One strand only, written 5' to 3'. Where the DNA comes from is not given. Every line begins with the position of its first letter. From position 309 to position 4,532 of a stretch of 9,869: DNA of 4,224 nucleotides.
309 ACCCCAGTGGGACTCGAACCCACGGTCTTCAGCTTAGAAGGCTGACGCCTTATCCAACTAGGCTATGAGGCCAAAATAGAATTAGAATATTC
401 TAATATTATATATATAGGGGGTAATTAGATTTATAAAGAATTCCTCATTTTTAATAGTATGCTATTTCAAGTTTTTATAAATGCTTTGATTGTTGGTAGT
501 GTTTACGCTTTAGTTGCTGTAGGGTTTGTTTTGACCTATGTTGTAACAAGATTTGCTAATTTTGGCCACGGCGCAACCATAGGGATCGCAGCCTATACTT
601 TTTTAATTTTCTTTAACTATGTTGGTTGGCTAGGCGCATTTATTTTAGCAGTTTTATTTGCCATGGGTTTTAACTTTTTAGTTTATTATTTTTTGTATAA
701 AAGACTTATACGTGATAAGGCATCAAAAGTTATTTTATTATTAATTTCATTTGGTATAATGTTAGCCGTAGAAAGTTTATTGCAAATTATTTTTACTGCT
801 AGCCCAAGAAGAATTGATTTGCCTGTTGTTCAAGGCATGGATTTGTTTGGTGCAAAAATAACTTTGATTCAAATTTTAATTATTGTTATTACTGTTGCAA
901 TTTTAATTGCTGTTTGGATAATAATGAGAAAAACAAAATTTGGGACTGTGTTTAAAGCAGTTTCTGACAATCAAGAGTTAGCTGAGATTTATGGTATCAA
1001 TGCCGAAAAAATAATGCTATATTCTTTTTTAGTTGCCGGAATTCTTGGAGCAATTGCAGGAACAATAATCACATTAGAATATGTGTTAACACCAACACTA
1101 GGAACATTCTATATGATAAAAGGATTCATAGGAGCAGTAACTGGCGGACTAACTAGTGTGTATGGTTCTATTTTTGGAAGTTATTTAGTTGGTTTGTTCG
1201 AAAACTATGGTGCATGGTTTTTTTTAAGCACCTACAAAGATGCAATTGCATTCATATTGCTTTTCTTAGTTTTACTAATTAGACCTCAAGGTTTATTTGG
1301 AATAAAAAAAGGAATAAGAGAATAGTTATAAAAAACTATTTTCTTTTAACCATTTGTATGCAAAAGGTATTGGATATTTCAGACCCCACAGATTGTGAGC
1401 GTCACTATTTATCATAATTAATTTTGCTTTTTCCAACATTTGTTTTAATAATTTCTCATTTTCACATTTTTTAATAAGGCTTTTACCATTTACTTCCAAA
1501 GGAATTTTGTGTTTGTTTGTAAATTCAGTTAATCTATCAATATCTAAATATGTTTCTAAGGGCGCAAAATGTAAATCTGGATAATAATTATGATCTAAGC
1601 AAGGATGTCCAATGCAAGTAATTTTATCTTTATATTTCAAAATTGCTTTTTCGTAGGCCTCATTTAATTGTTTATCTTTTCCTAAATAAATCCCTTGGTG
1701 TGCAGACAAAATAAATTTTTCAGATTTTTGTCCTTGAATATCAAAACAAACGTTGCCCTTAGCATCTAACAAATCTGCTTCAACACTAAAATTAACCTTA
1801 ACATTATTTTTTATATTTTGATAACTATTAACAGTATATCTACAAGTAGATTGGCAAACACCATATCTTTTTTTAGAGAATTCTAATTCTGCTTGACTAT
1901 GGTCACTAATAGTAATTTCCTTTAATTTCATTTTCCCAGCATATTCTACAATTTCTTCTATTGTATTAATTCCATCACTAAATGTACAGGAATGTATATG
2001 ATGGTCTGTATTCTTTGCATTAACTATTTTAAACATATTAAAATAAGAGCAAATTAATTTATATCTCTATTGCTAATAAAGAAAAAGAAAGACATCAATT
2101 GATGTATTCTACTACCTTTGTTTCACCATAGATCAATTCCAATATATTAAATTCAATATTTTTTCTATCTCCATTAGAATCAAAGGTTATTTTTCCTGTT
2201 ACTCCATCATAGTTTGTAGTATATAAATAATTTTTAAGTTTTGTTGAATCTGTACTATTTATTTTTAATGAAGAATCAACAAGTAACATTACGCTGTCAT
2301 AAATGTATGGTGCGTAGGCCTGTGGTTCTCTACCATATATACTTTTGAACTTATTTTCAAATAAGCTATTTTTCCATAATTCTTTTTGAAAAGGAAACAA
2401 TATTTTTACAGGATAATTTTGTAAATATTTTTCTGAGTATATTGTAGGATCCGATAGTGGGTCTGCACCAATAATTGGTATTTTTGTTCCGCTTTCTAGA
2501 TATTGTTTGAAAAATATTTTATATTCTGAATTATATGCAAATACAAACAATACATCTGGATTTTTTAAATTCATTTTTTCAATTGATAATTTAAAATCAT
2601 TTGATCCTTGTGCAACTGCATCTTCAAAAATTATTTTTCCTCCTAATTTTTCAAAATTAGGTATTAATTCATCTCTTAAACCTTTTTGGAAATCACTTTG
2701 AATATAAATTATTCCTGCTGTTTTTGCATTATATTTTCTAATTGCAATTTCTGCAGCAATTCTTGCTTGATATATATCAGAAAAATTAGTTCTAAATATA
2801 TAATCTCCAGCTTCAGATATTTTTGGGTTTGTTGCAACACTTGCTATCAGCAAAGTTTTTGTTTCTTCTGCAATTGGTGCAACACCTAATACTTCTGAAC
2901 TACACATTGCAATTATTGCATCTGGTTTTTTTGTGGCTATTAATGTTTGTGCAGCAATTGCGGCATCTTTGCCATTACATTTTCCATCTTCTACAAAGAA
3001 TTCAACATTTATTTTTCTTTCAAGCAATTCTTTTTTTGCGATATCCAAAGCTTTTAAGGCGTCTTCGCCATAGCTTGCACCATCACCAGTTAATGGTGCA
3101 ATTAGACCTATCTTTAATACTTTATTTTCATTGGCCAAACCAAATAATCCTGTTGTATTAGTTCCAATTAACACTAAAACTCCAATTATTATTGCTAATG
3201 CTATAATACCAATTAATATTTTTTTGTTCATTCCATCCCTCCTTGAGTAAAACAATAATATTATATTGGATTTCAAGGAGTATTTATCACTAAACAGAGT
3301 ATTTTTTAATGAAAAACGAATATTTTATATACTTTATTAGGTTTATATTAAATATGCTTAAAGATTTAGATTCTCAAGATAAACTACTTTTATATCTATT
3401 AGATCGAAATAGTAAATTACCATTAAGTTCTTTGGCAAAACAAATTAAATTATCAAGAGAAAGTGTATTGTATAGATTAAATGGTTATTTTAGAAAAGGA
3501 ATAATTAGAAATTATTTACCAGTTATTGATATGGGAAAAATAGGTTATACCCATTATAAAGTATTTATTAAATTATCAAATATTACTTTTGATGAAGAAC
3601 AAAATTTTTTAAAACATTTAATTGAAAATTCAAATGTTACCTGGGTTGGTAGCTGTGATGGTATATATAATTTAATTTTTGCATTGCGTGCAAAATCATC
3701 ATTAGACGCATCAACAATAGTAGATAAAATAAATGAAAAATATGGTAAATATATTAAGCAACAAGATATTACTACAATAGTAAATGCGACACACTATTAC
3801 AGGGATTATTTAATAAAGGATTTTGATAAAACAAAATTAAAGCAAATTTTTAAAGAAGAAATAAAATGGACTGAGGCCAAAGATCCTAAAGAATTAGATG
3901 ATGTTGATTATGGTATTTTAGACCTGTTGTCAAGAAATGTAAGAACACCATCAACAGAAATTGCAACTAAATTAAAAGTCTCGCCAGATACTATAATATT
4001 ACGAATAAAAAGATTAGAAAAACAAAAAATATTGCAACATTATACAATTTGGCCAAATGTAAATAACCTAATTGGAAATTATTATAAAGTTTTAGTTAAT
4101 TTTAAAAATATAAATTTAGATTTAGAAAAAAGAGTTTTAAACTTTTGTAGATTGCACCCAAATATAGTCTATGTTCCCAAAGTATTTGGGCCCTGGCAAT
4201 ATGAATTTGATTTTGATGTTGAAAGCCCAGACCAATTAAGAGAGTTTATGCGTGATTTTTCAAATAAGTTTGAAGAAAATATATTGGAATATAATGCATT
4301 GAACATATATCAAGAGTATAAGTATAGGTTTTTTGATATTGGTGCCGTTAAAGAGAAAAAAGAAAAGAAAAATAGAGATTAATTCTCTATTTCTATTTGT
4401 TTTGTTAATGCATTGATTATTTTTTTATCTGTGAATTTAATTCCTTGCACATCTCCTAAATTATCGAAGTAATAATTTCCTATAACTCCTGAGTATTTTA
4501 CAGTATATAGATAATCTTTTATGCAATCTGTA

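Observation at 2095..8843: Three tandem ~2.2-kb cassettes, each pairing a membrane-anchored LivK-type binding protein with its own divergent double-Lrp regulator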

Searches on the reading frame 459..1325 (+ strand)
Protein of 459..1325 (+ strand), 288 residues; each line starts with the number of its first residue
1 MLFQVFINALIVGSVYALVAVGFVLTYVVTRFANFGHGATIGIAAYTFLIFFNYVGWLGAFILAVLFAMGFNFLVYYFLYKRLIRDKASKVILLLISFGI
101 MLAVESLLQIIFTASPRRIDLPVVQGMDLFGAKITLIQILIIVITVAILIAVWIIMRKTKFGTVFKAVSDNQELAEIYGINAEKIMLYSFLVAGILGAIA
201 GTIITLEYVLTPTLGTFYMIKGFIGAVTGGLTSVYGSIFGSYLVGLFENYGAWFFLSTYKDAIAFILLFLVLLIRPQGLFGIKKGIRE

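Call 3: search_protein_families(library=pfam, proteins=[window:459-1325:+], max_evalue=0.01)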
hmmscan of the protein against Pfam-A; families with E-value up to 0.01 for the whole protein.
window:459-1325:+ (288 aa): 2 families
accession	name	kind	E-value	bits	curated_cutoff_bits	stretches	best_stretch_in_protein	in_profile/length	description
PF02653.21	BPD_transp_2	-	3.5e-35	121.9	26.8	1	7-272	3-269/269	Branched-chain amino acid transport system / permease component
PF13314.11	DUF4083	-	0.0021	18.4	25.4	1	135-169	5-39/57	Domain of unknown function (DUF4083)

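Call 4: search_protein_families(library=ncbifam, proteins=[window:459-1325:+], max_evalue=0.01)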
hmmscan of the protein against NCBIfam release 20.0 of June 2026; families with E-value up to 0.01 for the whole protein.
window:459-1325:+ (288 aa): 10 families
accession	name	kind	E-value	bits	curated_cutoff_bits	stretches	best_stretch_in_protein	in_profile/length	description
TIGR03409.1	urea_trans_UrtB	equivalog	4.3e-36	125.1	250.3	1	6-283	4-289/291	urea ABC transporter permease subunit UrtB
NF008011.0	PRK10740.1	equivalog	2.1e-27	96.6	379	1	3-281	9-301/308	high-affinity branched-chain amino acid ABC transporter permease LivH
TIGR03622.1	urea_t_UrtB_arc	equivalog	7.4e-15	55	374.25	1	16-284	14-281/284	urea ABC transporter, permease protein UrtB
NF007014.0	PRK09478.1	equivalog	1.5e-09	37.7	386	1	140-237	185-282/336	galactose/methyl galactoside ABC transporter permease MglC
TIGR03408.1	urea_trans_UrtC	equivalog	5.4e-09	36.2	296.2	1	60-282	91-313/313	urea ABC transporter permease subunit UrtC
NF040906.3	GguB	equivalog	1.2e-08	34.6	450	1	141-249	226-342/375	multiple monosaccharide ABC transporter permease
NF007067.0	PRK09512.1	equivalog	3.2e-06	26.6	398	1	100-271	133-312/321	ribose ABC transporter permease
NF008441.0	PRK11285.1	equivalog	1.5e-05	24.3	378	1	140-249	180-296/333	L-arabinose ABC transporter permease AraH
NF041862.1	YtfT_transport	equivalog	0.00015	21.1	535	1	2-240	52-281/339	galactofuranose ABC transporter, ATP-binding protein YtfT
TIGR03727.1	urea_t_UrtC_arc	equivalog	0.00063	18.7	575.55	1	140-280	198-338/369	urea ABC transporter, permease protein UrtC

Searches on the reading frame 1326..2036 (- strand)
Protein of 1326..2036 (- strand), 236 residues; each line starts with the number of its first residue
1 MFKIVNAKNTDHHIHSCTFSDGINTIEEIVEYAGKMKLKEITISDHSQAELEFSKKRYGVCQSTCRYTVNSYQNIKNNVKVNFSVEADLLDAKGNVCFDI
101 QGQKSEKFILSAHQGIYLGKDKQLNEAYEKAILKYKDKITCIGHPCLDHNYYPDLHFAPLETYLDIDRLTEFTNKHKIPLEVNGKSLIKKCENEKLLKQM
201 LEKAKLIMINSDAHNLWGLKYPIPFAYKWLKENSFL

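Call 3: search_protein_families(library=pfam, proteins=[window:1326-2036:-], max_evalue=0.01)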
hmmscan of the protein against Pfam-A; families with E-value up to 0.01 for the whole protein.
window:1326-2036:- (236 aa): 1 family
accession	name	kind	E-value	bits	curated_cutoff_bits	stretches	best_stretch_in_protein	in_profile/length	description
PF02811.25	PHP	-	4.2e-09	37.4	26.4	1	11-143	1-122/164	PHP domain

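Call 4: search_protein_families(library=ncbifam, proteins=[window:1326-2036:-], max_evalue=0.01)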
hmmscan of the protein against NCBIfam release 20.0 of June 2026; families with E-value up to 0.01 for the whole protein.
window:1326-2036:- (236 aa): 8 families
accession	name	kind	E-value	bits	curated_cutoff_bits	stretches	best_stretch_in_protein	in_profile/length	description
NF006702.0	PRK09248.1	domain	9.4e-12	44.9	264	1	10-216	5-197/246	PHP domain-containing protein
NF006375.0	PRK08609.1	equivalog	3.5e-09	35.8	426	1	9-218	336-533/571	DNA polymerase/3'-5' exonuclease PolX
TIGR01856.1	hisJ_fam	subfamily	3.3e-08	33.6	90.2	1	11-215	2-239/252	histidinol-phosphatase HisJ family protein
NF006251.0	PRK08392.1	equivalog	5.3e-07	29.3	212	1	11-214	3-185/216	hypothetical protein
NF005596.0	PRK07328.1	subfamily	6.1e-05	22.5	202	1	10-88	4-88/269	histidinol-phosphatase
NF005996.1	PRK08123.1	equivalog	0.00019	20.8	133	0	137-216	166-251/262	histidinol-phosphatase HisJ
NF038032.1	CehA_McbA_metalo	domain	0.0003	20.3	80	1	10-50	5-44/315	CehA/McbA family metallohydrolase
NF005928.0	PRK07945.1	equivalog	0.0006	19.3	250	1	4-91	94-179/337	PHP domain-containing protein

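Call 78: search_protein_families(library=padloc, proteins=[window:1326-2036:-], max_evalue=0.001)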
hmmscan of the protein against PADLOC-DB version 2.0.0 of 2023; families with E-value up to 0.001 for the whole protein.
window:1326-2036:- (236 aa): 0 families

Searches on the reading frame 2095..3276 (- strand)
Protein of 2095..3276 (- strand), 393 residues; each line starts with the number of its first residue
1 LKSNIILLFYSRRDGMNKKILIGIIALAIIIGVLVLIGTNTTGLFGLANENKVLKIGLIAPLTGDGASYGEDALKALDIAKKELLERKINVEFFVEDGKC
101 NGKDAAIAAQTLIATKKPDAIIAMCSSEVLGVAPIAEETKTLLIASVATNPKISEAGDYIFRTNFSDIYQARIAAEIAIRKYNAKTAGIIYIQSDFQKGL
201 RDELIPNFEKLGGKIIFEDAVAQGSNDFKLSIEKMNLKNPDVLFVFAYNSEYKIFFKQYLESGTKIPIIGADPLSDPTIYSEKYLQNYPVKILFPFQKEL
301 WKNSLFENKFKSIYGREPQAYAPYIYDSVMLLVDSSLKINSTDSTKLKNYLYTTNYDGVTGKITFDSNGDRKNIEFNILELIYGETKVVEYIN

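Call 3: search_protein_families(library=pfam, proteins=[window:2095-3276:-], max_evalue=0.01)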
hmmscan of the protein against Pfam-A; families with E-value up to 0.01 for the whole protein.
window:2095-3276:- (393 aa): 4 families
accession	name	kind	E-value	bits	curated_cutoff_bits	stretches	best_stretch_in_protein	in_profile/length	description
PF13458.12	Peripla_BP_6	-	6.7e-39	134.9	31.7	1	54-371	2-328/343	Periplasmic binding protein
PF01094.35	ANF_receptor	-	2.3e-30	106.3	25.4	2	80-261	14-199/353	Receptor family ligand binding region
PF13433.12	Peripla_BP_5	-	4.6e-06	26.4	27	1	55-368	2-323/363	Periplasmic binding protein domain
PF00404.24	Dockerin_1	-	0.0034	18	22.9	0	333-372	4-43/57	Dockerin type I domain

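Call 4: search_protein_families(library=ncbifam, proteins=[window:2095-3276:-], max_evalue=0.01)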
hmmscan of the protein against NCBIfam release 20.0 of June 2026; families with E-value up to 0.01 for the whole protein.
window:2095-3276:- (393 aa): 3 families
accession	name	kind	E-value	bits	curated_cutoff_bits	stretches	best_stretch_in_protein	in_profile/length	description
NF011933.0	PRK15404.1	subfamily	9.3e-28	97.3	477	1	50-381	23-360/370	high-affinity branched-chain amino acid ABC transporter substrate-binding protein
TIGR03407.1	urea_ABC_UrtA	exception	2.9e-07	29.7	492.75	1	88-368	40-326/361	urea ABC transporter substrate-binding protein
TIGR03669.1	urea_ABC_arch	equivalog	0.0031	16.6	494.8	1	55-271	2-220/375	urea ABC transporter substrate-binding protein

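Call 78: search_protein_families(library=padloc, proteins=[window:2095-3231:-], max_evalue=0.001)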
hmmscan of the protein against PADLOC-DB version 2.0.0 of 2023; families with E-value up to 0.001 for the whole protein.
window:2095-3231:- (378 aa): 0 families

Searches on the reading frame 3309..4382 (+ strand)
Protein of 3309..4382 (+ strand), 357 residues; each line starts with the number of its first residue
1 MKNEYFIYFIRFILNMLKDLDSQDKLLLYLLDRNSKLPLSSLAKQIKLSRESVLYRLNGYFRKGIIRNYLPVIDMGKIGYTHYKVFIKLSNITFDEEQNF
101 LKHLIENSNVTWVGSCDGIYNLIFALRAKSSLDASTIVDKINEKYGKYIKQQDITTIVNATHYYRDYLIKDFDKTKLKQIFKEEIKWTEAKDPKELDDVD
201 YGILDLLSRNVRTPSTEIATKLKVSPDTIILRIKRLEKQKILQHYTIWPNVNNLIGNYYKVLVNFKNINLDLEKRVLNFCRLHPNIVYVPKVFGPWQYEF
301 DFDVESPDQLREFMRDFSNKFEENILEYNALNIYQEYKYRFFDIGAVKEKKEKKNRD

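Call 3: search_protein_families(library=pfam, proteins=[window:3309-4382:+], max_evalue=0.01)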
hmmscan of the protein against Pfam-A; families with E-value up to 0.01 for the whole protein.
window:3309-4382:+ (357 aa): 10 families
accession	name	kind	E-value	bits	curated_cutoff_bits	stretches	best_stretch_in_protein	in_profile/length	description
PF13404.12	HTH_AsnC-type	-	2.8e-19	69.1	27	2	196-237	1-42/42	AsnC-type helix-turn-helix domain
PF13412.12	HTH_24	-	1.9e-14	53.4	21.9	2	196-241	1-46/48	Winged helix-turn-helix DNA-binding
PF22451.2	NirdL-like_HTH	-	1.7e-06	28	27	0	40-67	20-47/47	Siroheme decarboxylase NirDL-like HTH domain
PF01047.28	MarR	-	1.6e-05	25.1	24.6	0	201-239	6-44/59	MarR family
PF08279.18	HTH_11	-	0.00014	22.1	25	0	203-238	5-41/55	HTH domain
PF12802.13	MarR_2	-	0.0037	17.8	27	0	197-242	4-50/61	MarR family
PF13730.12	HTH_36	-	0.0055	16.9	25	0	217-242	30-55/55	Helix-turn-helix domain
PF01037.27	AsnC_trans_reg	-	0.0059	16.9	25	0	275-316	13-54/73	Lrp/AsnC ligand binding domain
PF12840.13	HTH_20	-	0.0064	16.9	27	0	198-242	4-48/51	Helix-turn-helix domain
PF13545.12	HTH_Crp_2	-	0.0098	16.3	27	0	212-243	22-53/70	Crp-like helix-turn-helix domain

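Call 4: search_protein_families(library=ncbifam, proteins=[window:3309-4382:+], max_evalue=0.01)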
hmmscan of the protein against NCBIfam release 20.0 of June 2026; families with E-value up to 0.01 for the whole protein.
window:3309-4382:+ (357 aa): 13 families
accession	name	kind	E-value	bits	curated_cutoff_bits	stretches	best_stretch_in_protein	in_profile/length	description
NF040947.1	trans_reg_LysM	equivalog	2.4e-19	69.5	180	2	20-145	1-122/136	HTH-type transcriptional regulator LysM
NF040820.1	trans_reg_LrpA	equivalog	2.1e-17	63.3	250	2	196-254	2-60/141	HTH-type transcriptional regulator LrpA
NF053758.1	ChrTpTrnRegChrS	equivalog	6.5e-17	61.8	250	2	18-86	10-78/158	chromate efflux transcriptional regulator ChrS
NF008384.0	PRK11179.1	equivalog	2.9e-13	49.9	227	2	194-248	5-59/153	transcriptional regulator AsnC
NF008370.0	PRK11169.1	equivalog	1e-12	48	233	2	189-254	5-70/164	leucine-responsive transcriptional regulator Lrp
NF040708.3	Siroheme_Dcarb_AhbA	equivalog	3.1e-09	36.7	140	1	36-146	16-123/144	siroheme decarboxylase subunit alpha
NF041396.1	TranRegLrp_Halo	equivalog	5.1e-08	32.9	190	1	24-135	7-116/149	HTH-type transcriptional regulator Lrp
NF040707.3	Siroheme_Dcarb_AhbB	equivalog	1.4e-05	24.9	125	0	36-86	13-63/146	siroheme decarboxylase subunit beta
NF053606.1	Sta1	subfamily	0.00016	21.7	80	0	13-68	11-66/100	Sta1 family transcriptional regulator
NF040939.2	trans_reg_lrs14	equivalog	0.00037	20.5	90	0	16-67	15-67/103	Lrs14 family HTH-type transcriptional regulator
NF041395.1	TranRegLrpA1_Halo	equivalog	0.0017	18.4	250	0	202-246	9-53/142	HTH-type transcriptional regulator LrpA1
NF038251.1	AdcR_fam_Zn_TF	equivalog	0.0024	18.1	175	0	195-244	33-81/143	zinc-dependent MarR family transcriptional regulator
TIGR01884.1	cas_HTH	subfamily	0.004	16.6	60.2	0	195-243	139-187/202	CRISPR-associated CARF protein Csa3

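Call 78: search_protein_families(library=padloc, proteins=[window:3354-4382:+], max_evalue=0.001)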
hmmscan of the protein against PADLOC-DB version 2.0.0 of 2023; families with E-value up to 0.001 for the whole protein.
window:3354-4382:+ (342 aa): 5 families
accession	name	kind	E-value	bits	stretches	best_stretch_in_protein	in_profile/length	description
PDLC01434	CasR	-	1.2e-05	23.2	1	177-228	123-172/191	"CAS-I,CAS-II,CAS-III,CAS-IV,CAS-V,CAS-VI; associated_signaling"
PDLC01866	CARF3--CARF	-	6.1e-05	21.1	0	143-227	105-183/207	-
PDLC01848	CARF3--CARF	-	0.00034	18.3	0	179-230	133-182/197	-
PDLC01268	CasR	-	0.0004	18.4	1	160-228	103-168/179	"CAS-I,CAS-II,CAS-III,CAS-IV,CAS-V,CAS-VI; associated_signaling"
PDLC01879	CARF3--CARF_TM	-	0.00098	16.8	0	170-229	143-202/222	-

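Call 82: search_protein_representatives(protein=window:3354-4382:+)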
Query: 342 residues. Proteins with E-value up to 0.001 (for the whole library): 4682; up to 1e-10: 2912; up to 1e-30: 487. The best 150 are listed.
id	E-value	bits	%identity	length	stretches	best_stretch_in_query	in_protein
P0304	4.5e-119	414.1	57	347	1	2-338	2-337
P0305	1.1e-108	379.9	52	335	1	3-332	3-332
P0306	2.4e-90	319.6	48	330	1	4-330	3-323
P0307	4.7e-62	226.6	35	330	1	1-327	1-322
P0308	7.3e-59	216.1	34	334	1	5-329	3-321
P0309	2.2e-58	214.6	36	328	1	5-329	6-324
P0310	9.9e-58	212.4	32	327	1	4-328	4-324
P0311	1.2e-57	212.2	35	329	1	5-326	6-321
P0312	2.3e-57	211.2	32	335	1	4-328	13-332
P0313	8.6e-57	209.3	50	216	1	4-223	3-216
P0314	2.3e-55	204.6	36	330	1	4-327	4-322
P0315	2.3e-54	201.4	36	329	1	5-326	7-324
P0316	2.4e-54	201.3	34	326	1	4-327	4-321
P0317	4.1e-54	200.5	39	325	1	4-326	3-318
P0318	1.0e-53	199.2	34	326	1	1-328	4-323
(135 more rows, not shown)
